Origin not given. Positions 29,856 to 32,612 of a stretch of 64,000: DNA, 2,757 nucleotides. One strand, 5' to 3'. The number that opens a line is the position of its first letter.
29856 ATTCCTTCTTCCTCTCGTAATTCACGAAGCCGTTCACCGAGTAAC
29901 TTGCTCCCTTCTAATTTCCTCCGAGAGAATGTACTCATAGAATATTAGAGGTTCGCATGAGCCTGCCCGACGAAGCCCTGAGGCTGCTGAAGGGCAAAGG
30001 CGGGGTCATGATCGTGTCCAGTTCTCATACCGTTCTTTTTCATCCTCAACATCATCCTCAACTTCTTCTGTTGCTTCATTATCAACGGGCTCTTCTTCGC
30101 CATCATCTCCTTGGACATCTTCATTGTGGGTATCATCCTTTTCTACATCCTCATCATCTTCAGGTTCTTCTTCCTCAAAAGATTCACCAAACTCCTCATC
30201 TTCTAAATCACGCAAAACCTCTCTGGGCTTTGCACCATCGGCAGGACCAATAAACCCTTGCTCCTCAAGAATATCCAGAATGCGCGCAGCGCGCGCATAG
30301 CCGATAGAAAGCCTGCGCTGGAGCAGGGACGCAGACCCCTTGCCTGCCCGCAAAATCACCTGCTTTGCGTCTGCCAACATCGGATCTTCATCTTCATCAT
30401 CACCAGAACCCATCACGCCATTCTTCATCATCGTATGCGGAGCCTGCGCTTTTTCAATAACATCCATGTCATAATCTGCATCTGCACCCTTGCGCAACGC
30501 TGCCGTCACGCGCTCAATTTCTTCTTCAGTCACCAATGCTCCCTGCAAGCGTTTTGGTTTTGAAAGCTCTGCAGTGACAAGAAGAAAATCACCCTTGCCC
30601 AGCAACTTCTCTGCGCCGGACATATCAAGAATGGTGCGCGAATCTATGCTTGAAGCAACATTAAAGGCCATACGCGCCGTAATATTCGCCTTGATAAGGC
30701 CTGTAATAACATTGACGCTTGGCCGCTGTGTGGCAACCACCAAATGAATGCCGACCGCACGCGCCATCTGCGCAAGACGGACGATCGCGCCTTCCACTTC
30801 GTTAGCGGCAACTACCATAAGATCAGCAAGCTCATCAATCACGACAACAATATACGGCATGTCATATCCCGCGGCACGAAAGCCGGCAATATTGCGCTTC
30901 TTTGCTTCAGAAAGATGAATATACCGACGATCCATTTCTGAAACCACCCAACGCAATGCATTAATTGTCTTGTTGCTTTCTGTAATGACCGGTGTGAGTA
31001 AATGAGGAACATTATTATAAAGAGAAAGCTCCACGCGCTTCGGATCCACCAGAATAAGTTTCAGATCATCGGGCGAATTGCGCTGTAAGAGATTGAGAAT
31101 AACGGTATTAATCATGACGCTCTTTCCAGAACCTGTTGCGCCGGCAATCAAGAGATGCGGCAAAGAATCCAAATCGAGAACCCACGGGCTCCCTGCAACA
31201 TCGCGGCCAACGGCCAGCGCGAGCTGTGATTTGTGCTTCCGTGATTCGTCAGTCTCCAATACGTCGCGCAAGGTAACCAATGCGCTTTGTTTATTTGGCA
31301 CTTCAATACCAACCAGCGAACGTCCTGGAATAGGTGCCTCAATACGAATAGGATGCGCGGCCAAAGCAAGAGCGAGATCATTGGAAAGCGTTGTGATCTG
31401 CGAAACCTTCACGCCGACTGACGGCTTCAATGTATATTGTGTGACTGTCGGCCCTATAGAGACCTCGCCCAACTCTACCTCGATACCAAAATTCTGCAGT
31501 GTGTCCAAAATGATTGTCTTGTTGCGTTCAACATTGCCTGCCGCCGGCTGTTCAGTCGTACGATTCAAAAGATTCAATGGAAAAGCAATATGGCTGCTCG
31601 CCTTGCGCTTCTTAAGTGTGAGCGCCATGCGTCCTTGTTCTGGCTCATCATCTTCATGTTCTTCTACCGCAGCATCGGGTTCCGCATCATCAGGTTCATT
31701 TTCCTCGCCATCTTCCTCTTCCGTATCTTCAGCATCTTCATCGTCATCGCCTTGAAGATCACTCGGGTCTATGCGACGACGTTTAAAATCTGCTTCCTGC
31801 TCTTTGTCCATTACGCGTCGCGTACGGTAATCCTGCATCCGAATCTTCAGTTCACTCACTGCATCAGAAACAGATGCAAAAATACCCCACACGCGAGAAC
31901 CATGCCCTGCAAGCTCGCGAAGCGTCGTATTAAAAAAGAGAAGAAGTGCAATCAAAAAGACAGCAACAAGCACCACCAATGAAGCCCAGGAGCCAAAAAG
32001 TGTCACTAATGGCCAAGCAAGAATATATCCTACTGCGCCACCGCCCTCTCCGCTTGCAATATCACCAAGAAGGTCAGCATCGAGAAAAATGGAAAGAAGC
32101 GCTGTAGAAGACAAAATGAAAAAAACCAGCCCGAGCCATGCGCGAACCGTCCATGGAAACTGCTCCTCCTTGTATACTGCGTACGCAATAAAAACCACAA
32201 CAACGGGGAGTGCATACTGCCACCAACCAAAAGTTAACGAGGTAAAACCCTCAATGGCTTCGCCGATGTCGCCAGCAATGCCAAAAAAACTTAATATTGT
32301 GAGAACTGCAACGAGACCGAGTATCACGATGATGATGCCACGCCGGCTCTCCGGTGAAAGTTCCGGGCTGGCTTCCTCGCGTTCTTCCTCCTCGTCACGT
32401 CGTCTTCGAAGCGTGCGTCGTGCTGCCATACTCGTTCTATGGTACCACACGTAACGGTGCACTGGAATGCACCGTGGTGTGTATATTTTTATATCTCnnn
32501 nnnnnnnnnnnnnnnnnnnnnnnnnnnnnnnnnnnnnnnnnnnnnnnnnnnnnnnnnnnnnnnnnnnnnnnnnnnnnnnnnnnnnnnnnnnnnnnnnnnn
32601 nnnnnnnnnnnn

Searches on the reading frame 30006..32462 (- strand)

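Call 53: search_protein_families(library=pfam, proteins=[window:30006-32462:-], max_evalue=0.001)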
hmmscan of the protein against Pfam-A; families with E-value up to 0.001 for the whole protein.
window:30006-32462:- (818 aa): 6 families
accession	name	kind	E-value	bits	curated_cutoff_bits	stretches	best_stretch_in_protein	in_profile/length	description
PF01580.24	FtsK_SpoIIIE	-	3.3e-58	197.2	24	2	398-530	2-136/221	FtsK/SpoIIIE family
PF17854.6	FtsK_alpha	-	1.9e-28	99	22.9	1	297-390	5-101/101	FtsK alpha domain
PF09397.16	FtsK_gamma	-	8e-25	86.8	30.6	1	690-750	1-61/63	Ftsk gamma domain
PF13491.11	FtsK_4TM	-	6.5e-12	45.9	23.1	1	63-185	47-167/171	4TM region of DNA translocase FtsK/SpoIIIE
PF01935.23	DUF87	-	0.00033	21.3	23.2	0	424-475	11-61/220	Helicase HerA, central domain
PF12846.13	AAA_10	-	0.00074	19.1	27.5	0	435-487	22-70/362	AAA-like domain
